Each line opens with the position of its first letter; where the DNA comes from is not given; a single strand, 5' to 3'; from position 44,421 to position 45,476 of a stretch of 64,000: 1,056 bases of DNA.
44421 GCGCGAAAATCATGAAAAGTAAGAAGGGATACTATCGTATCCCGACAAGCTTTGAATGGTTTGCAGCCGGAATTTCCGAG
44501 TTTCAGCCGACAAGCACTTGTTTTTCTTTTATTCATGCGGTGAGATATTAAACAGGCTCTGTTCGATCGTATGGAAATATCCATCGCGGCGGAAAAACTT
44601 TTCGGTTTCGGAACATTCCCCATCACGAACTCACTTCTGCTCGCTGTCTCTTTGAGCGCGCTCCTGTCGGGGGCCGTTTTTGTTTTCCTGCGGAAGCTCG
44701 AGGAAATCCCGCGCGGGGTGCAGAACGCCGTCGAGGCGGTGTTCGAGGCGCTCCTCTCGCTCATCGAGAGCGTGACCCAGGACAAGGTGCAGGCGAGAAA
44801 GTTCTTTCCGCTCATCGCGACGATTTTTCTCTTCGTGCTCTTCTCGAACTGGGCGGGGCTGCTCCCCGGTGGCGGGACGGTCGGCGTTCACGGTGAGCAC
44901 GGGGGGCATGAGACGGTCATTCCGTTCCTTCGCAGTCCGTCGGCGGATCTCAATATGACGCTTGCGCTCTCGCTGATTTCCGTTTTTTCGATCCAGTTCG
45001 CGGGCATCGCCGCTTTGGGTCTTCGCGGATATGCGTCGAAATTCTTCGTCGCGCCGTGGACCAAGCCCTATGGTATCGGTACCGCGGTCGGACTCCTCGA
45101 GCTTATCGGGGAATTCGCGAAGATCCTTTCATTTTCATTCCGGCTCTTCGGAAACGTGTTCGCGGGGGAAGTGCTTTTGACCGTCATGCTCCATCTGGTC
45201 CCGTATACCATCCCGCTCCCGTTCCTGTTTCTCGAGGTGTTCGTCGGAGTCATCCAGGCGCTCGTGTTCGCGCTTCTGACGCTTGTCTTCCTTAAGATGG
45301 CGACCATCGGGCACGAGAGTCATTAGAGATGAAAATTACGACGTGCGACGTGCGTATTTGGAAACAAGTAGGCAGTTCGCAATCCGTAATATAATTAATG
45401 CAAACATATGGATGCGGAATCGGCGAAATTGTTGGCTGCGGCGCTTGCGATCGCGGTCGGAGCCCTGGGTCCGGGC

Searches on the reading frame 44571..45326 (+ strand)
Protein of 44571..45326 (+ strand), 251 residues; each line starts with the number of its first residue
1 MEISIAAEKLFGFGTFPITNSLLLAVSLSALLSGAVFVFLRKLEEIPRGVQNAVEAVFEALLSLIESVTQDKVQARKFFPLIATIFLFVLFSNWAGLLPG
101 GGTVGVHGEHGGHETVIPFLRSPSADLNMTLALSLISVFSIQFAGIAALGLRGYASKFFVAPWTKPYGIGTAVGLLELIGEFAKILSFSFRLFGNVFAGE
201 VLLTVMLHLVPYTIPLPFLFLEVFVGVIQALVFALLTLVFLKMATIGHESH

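Call 12: find_encoding_contigs(protein=window:44571-45326:+, flank=3000, max_places=10)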
Protein window:44571-45326:+ (251 aa): 1 contig read that carries it; 1 place shown.
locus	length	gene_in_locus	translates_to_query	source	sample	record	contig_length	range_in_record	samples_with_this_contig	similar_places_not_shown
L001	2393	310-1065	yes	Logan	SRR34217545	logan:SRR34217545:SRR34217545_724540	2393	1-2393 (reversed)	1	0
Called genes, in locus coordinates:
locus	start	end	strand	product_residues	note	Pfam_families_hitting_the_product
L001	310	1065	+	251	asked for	PF00119:ATP-synt_A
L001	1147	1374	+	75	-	PF00137:ATP-synt_C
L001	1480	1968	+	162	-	PF00430:ATP-synt_B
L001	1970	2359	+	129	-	PF00213:OSCP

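Call 13: find_homologous_proteins(query=window:44571-45323:+)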
Query window:44571-45323:+ (251 aa): 7932 proteins with E <= 0.001 among 8000 candidates; the best 120 are listed.
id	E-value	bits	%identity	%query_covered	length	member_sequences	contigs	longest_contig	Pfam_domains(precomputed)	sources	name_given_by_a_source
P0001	4.5e-146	503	96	100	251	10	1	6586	PF00119.26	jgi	-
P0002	7.9e-133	460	88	100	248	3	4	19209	PF00119.26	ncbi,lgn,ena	-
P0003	4.9e-132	457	87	100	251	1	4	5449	PF00119.26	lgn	-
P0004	1.1e-127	443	83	100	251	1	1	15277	PF00119.26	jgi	jgi:F-type H+-transporting ATPase subunit a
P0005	4.8e-124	431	83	100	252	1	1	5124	PF00119.26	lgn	-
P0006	1.2e-112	394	76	100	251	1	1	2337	PF00119.26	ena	-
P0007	3.4e-112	392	75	100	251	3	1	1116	PF00119.26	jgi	jgi:F-type H+-transporting ATPase subunit a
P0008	1.4e-111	390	75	100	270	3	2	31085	PF00119.26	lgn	-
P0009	3.5e-110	386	74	100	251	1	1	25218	PF00119.26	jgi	jgi:F-type H+-transporting ATPase subunit a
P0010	1.2e-108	381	72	100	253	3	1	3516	PF00119.26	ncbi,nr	ncbi:MAG: F0F1 ATP synthase subunit A [Candidatus Moranbacteria bacterium]|nr:F0F1 ATP synthase subu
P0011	9.3e-108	378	71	100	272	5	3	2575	PF00119.26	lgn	-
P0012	1.9e-107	377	73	99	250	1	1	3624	PF00119.26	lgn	-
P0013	2.2e-107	376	73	99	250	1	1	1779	PF00119.26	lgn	-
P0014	2.6e-107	376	73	99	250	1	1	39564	PF00119.26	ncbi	-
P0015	3.6e-107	376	73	99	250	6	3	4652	PF00119.26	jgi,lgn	jgi:F-type H+-transporting ATPase subunit a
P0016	3.6e-107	376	73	99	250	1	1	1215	PF00119.26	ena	-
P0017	3.9e-107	376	73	99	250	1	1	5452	PF00119.26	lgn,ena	-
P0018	4.1e-107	376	73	99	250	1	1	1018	PF00119.26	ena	-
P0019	6.6e-107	375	72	100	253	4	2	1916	PF00119.26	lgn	-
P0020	8.9e-107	374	72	100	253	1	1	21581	PF00119.26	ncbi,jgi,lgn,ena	ncbi:MAG: F0F1 ATP synthase subunit A [Candidatus Moraniibacteriota bacterium]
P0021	1.5e-106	374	72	100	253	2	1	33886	PF00119.26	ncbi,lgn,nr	ncbi:MAG TPA: F0F1 ATP synthase subunit A [Candidatus Fimivivens sp.]|nr:F0F1 ATP synthase subunit A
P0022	3.6e-106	373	72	99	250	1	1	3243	PF00119.26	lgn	-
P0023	5.3e-106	372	72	99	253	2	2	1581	PF00119.26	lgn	-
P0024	6.0e-106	372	72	99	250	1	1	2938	PF00119.26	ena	-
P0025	9.4e-106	371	72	100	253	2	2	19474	PF00119.26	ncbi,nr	ncbi:MAG: F0F1 ATP synthase subunit A [Candidatus Moranbacteria bacterium]|nr:F0F1 ATP synthase subu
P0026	9.7e-106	371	71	99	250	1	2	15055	PF00119.26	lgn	-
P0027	1.2e-105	371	71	100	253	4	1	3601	PF00119.26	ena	-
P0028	2.0e-105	370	71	99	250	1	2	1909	PF00119.26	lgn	-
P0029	2.2e-105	370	71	99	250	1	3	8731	PF00119.26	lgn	-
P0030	3.6e-105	369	71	99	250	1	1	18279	PF00119.26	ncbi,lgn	-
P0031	4.2e-105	369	71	99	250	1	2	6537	PF00119.26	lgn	-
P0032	4.3e-105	369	71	99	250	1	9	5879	PF00119.26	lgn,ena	-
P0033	5.5e-105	369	72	99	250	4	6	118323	PF00119.26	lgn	-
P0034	6.2e-105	368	71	99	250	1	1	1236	PF00119.26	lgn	-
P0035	1.1e-104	368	71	100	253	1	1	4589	PF00119.26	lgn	-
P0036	1.2e-104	368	71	99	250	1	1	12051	PF00119.26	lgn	-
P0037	1.3e-104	367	71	99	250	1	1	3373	PF00119.26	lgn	-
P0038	1.4e-104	367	71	99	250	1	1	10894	PF00119.26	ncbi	-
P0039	1.5e-104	367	71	99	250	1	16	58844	PF00119.26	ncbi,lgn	-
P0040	1.7e-104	367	70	100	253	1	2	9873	PF00119.26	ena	-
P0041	1.8e-104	367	71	99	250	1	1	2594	PF00119.26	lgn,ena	-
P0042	2.0e-104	367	71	99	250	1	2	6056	PF00119.26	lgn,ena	-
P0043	2.3e-104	367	71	99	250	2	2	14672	PF00119.26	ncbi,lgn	-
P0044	2.6e-104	366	71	99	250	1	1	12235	PF00119.26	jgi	jgi:F-type H+-transporting ATPase subunit a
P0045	4.1e-104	366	70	100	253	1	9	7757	PF00119.26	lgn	-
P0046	4.5e-104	366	70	99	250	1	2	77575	PF00119.26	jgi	jgi:F-type H+-transporting ATPase subunit a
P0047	5.4e-104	365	70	99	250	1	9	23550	PF00119.26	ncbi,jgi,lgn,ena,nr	ncbi:MAG: F0F1 ATP synthase subunit A [Candidatus Moraniibacteriota bacterium]|nr:MAG: F0F1 ATP synt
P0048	6.8e-104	365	70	99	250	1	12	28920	PF00119.26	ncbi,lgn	-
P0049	8.4e-104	365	71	99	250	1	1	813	PF00119.26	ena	-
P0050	8.7e-104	365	70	99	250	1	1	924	PF00119.26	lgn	-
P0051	9.8e-104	365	70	99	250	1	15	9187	PF00119.26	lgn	-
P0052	1.6e-103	364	70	99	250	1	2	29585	PF00119.26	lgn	-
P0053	1.7e-103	364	71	99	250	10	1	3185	PF00119.26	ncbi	-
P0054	2.1e-103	363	70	99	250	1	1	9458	PF00119.26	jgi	jgi:F-type H+-transporting ATPase subunit a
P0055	2.4e-103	363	71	100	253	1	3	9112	PF00119.26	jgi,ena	-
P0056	2.4e-103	363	70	99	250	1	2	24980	PF00119.26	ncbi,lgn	-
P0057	2.8e-103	363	70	99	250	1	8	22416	PF00119.26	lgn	-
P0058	4.4e-103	362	70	99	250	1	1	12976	PF00119.26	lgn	-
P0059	4.5e-103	362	70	99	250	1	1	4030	PF00119.26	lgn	-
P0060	5.7e-103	362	70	99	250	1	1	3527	PF00119.26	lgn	-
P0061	6.0e-103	362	70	99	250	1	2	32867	PF00119.26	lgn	-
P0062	6.6e-103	362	70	99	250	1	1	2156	PF00119.26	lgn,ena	-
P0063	1.2e-102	361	70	100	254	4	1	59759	PF00119.26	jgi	jgi:F-type H+-transporting ATPase subunit a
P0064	1.2e-102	361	71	100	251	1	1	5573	PF00119.26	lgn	-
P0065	1.3e-102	361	70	99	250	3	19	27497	PF00119.26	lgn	-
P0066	1.6e-102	361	70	99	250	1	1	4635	PF00119.26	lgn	-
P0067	1.7e-102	361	69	100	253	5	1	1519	PF00119.26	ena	-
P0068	1.7e-102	361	72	99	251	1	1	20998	PF00119.26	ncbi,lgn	-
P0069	2.0e-102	360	69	99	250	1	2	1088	PF00119.26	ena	-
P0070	2.1e-102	360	70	99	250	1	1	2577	PF00119.26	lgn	-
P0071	2.7e-102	360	70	99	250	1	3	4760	PF00119.26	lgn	-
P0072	2.7e-102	360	70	99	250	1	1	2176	PF00119.26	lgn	-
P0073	2.8e-102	360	71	99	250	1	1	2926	PF00119.26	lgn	-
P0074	3.0e-102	360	70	99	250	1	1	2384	PF00119.26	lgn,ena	-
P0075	3.9e-102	359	69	99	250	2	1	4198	PF00119.26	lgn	-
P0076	4.4e-102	359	71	100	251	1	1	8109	PF00119.26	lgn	-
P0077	4.6e-102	359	69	99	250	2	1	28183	PF00119.26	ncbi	ncbi:MAG: F0F1 ATP synthase subunit A [Candidatus Moraniibacteriota bacterium]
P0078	4.9e-102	359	71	99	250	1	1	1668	PF00119.26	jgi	jgi:F-type H+-transporting ATPase subunit a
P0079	5.0e-102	359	70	99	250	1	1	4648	PF00119.26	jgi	jgi:F-type H+-transporting ATPase subunit a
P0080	6.0e-102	359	69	99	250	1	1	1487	PF00119.26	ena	-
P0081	6.3e-102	359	69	99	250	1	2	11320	PF00119.26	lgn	-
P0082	8.3e-102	358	70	99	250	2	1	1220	PF00119.26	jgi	jgi:F-type H+-transporting ATPase subunit a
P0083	8.6e-102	358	72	99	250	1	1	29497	PF00119.26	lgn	-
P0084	1.3e-101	358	71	99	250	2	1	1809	PF00119.26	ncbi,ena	-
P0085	1.4e-101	358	69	100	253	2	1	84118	PF00119.26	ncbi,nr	ncbi:MAG: F0F1 ATP synthase subunit A [Candidatus Moranbacteria bacterium]|nr:F0F1 ATP synthase subu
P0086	1.5e-101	357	69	100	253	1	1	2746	PF00119.26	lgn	-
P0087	1.6e-101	357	71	99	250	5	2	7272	PF00119.26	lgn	-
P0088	2.1e-101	357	70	99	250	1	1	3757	PF00119.26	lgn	-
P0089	3.8e-101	356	71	99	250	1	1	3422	PF00119.26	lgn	-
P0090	4.2e-101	356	68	100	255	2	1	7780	PF00119.26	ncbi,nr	ncbi:MAG: F0F1 ATP synthase subunit A [Candidatus Moranbacteria bacterium]|nr:F0F1 ATP synthase subu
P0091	4.8e-101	356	71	99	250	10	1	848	PF00119.26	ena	-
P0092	5.4e-101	356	71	99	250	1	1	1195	PF00119.26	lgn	-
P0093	5.5e-101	356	70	99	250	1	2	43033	PF00119.26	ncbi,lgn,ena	-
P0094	6.2e-101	355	69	99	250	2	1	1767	PF00119.26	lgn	-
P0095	8.1e-101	355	72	99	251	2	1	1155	PF00119.26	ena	-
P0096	1.2e-100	354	69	99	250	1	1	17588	PF00119.26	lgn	-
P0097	1.5e-100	354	69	98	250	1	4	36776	PF00119.26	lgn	-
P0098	1.9e-100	354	70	99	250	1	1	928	PF00119.26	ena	-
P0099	2.1e-100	354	70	99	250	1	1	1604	PF00119.26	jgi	jgi:F-type H+-transporting ATPase subunit a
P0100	2.4e-100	353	70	100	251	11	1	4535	PF00119.26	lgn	-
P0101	2.7e-100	353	70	99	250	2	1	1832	PF00119.26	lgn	-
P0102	2.8e-100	353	70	98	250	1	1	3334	PF00119.26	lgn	-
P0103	3.9e-100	353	70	98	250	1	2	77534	PF00119.26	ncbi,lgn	ncbi:MAG: F0F1 ATP synthase subunit A [Candidatus Moraniibacteriota bacterium]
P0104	4.4e-100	353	69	98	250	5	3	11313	PF00119.26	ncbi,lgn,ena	-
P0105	5.1e-100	352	68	100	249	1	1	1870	PF00119.26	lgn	-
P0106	8.6e-100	352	69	99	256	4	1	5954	PF00119.26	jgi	jgi:F-type H+-transporting ATPase subunit a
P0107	8.8e-100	352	71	99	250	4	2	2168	PF00119.26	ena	-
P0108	1.1e-99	351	70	99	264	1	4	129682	PF00119.26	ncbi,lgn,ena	-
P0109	1.2e-99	351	68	99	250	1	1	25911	PF00119.26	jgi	jgi:F-type H+-transporting ATPase subunit a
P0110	1.3e-99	351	69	98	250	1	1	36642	PF00119.26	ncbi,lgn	-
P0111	1.4e-99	351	68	100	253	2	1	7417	PF00119.26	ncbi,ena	-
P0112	1.6e-99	351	69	99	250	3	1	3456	PF00119.26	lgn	-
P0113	1.9e-99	351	69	100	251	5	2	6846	PF00119.26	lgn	-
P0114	2.0e-99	350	69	99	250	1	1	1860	PF00119.26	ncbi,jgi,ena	ncbi:MAG: F0F1 ATP synthase subunit A [Candidatus Moraniibacteriota bacterium]|jgi:F-type H+-transpo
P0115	2.1e-99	350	72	98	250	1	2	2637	PF00119.26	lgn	-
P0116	2.5e-99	350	69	99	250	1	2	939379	PF00119.26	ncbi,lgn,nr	ncbi:MAG: F0F1 ATP synthase subunit A [Candidatus Moranbacteria bacterium]|nr:F0F1 ATP synthase subu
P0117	3.0e-99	350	68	98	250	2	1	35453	PF00119.26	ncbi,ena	-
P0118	3.0e-99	350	70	99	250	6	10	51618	PF00119.26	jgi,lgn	jgi:F-type H+-transporting ATPase subunit a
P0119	3.2e-99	350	70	99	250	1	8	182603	PF00119.26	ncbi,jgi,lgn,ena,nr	ncbi:MAG: ATP synthase F0 subunit A [Candidatus Moranbacteria bacterium RIFCSPHIGHO2_01_FULL_55_24]|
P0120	3.3e-99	350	70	99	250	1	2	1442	PF00119.26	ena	-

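Call 14: find_related_loci(query=window:44571-45323:+, collection=genome_contigs, flank=3000)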
Query window:44571-45323:+ (251 aa) in genome_contigs; peptide patterns used: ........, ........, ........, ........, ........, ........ (x = any residue, [..] = any of these).
600 stretches matched a pattern (row limit reached: there are more); 477 encode a relative of the query (tblastn E <= 1e-3); the best 80 are kept; 80 distinct loci.
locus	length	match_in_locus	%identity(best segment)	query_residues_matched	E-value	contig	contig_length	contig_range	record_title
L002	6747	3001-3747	73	1-249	8e-116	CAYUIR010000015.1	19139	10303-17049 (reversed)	MAG TPA_asm: uncultured Bdellovibrionales bacterium isolate SRP219642_co6_142 genome assembly, contig: NODE_2376_length_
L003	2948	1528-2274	73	1-249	2e-119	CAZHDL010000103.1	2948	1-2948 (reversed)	MAG TPA_asm: uncultured Bdellovibrionales bacterium isolate SRP219642_co10_72 genome assembly, contig: NODE_38026_length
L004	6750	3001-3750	72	1-250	1e-114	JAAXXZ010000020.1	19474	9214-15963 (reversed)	MAG: Candidatus Moraniibacteriota bacterium isolate W9_Combined_metabat2_155 W9_Combined_metabat2_155_NODE_1504, whole g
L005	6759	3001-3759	69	1-251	3e-110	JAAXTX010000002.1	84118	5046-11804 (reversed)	MAG: Candidatus Moraniibacteriota bacterium isolate W4_Combined_metabat1_121 W4_Combined_metabat1_121_NODE_51, whole gen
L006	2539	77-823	69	1-249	7e-113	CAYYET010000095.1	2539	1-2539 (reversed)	MAG TPA_asm: uncultured Bdellovibrionales bacterium isolate SRP135725_co1_601 genome assembly, contig: NODE_79524_length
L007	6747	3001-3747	69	1-249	3e-106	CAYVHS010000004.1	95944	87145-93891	MAG TPA_asm: uncultured Bdellovibrionales bacterium isolate SRP278252_co2_49 genome assembly, contig: NODE_309_length_95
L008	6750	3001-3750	69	1-249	5e-106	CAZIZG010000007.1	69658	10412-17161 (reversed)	MAG TPA_asm: uncultured Bdellovibrionales bacterium isolate SRP135725_co1_205 genome assembly, contig: NODE_268_length_6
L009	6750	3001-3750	68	1-249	4e-106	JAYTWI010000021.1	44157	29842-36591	MAG: Candidatus Moraniibacteriota bacterium isolate GFS_5782 GFS_5782_20, whole genome shotgun sequence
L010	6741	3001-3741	68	1-245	4e-105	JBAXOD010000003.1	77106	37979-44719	MAG: Candidatus Moraniibacteriota bacterium isolate ELA496 MAG496_3, whole genome shotgun sequence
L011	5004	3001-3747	67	1-249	4e-105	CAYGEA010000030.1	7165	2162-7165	MAG TPA_asm: uncultured Bdellovibrionales bacterium isolate ERP113451_co1_285 genome assembly, contig: NODE_13657_length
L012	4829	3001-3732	70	1-244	5e-105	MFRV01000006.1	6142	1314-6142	MAG: Candidatus Moranbacteria bacterium RIFCSPHIGHO2_01_FULL_54_31 rifcsphigho2_01_scaffold_147701, whole genome shotgun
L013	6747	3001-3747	67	1-249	1e-104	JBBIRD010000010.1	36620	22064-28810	MAG: Candidatus Moraniibacteriota bacterium isolate SLS170214_bin_341 NODE_236_length_36620_cov_6.721537, whole genome s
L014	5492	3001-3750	67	1-249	3e-103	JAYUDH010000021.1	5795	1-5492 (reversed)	MAG: Candidatus Moraniibacteriota bacterium isolate GFS_7157 GFS_7157_20, whole genome shotgun sequence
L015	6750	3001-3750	64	1-249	2e-102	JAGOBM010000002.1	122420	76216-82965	MAG: Candidatus Moraniibacteriota bacterium isolate Go_LeineEff_bin_12 Go_LeineEff_14_length_122420_cov_14.170214, whole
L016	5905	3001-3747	62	1-249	1e-97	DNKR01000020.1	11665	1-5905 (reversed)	MAG TPA_asm: Candidatus Uhrbacteria bacterium isolate UBA9568 contig_490, whole genome shotgun sequence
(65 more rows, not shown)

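Call 24: find_encoding_contigs(protein=P0001, flank=2500, max_places=3)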
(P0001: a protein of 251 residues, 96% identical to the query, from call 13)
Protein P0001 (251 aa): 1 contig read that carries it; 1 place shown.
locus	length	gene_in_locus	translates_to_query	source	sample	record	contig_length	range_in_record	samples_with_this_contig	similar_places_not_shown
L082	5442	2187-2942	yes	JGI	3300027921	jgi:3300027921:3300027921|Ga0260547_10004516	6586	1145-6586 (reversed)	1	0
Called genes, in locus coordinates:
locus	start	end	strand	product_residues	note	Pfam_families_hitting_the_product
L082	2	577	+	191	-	?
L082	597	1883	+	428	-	-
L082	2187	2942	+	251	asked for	PF00119:ATP-synt_A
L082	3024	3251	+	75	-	PF00137:ATP-synt_C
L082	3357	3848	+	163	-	PF00430:ATP-synt_B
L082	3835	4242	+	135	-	PF00213:OSCP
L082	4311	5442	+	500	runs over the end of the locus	PF02874:ATP-synt_ab_N, PF00006:ATP-synt_ab, PF00306:ATP-synt_ab_C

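Call 25: find_encoding_contigs(protein=P0002, flank=2500, max_places=3)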
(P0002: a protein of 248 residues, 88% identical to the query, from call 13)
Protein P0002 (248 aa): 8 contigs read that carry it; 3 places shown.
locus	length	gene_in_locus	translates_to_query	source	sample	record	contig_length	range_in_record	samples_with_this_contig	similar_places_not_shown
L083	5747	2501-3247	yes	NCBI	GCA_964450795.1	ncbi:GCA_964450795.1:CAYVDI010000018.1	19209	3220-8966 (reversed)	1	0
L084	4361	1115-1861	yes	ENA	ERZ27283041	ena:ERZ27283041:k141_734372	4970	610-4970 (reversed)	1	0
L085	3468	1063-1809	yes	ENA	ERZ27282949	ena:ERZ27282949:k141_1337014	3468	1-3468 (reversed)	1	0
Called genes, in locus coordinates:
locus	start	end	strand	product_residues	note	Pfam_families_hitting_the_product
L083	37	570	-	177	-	-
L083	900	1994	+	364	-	-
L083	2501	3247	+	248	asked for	PF00119:ATP-synt_A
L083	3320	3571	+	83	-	PF00137:ATP-synt_C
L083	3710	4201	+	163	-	PF00430:ATP-synt_B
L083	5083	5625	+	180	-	-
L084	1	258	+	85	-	?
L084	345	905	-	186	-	-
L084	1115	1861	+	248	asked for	PF00119:ATP-synt_A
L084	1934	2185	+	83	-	PF00137:ATP-synt_C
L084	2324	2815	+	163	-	PF00430:ATP-synt_B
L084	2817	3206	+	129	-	PF00213:OSCP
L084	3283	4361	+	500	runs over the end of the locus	PF02874:ATP-synt_ab_N, PF00006:ATP-synt_ab, PF00306:ATP-synt_ab_C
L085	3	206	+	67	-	?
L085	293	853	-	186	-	-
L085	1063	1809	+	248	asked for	PF00119:ATP-synt_A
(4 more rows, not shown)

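Call 26: find_encoding_contigs(protein=P0003, flank=2500, max_places=3)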
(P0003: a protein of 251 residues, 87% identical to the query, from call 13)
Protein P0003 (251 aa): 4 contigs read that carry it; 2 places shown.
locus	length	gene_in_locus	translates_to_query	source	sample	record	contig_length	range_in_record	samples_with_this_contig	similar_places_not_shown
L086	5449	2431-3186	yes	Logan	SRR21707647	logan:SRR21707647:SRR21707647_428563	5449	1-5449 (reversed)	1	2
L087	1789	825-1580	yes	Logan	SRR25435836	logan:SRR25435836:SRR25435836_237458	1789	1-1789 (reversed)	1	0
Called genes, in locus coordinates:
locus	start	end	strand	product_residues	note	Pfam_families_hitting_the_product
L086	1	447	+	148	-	?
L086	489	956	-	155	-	-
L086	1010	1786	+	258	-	-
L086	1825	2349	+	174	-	-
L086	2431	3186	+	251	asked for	PF00119:ATP-synt_A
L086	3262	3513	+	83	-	PF00137:ATP-synt_C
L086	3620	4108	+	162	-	PF00430:ATP-synt_B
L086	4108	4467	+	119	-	-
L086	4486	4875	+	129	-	PF00213:OSCP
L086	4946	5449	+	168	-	?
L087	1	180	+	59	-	?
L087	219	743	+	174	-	-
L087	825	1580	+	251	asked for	PF00119:ATP-synt_A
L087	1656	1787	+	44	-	?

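Call 27: find_encoding_contigs(protein=P0004, flank=2500, max_places=3)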
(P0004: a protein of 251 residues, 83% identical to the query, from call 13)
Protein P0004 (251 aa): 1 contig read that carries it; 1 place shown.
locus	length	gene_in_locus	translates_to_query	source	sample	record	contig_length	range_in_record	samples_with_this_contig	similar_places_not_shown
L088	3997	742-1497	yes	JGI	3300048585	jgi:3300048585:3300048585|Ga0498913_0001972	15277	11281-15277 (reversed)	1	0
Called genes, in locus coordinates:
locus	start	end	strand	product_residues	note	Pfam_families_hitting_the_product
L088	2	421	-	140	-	?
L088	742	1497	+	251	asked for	PF00119:ATP-synt_A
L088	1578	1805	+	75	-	PF00137:ATP-synt_C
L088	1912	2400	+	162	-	-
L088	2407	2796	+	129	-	PF00213:OSCP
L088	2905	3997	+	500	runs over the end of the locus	PF02874:ATP-synt_ab_N, PF00006:ATP-synt_ab, PF00306:ATP-synt_ab_C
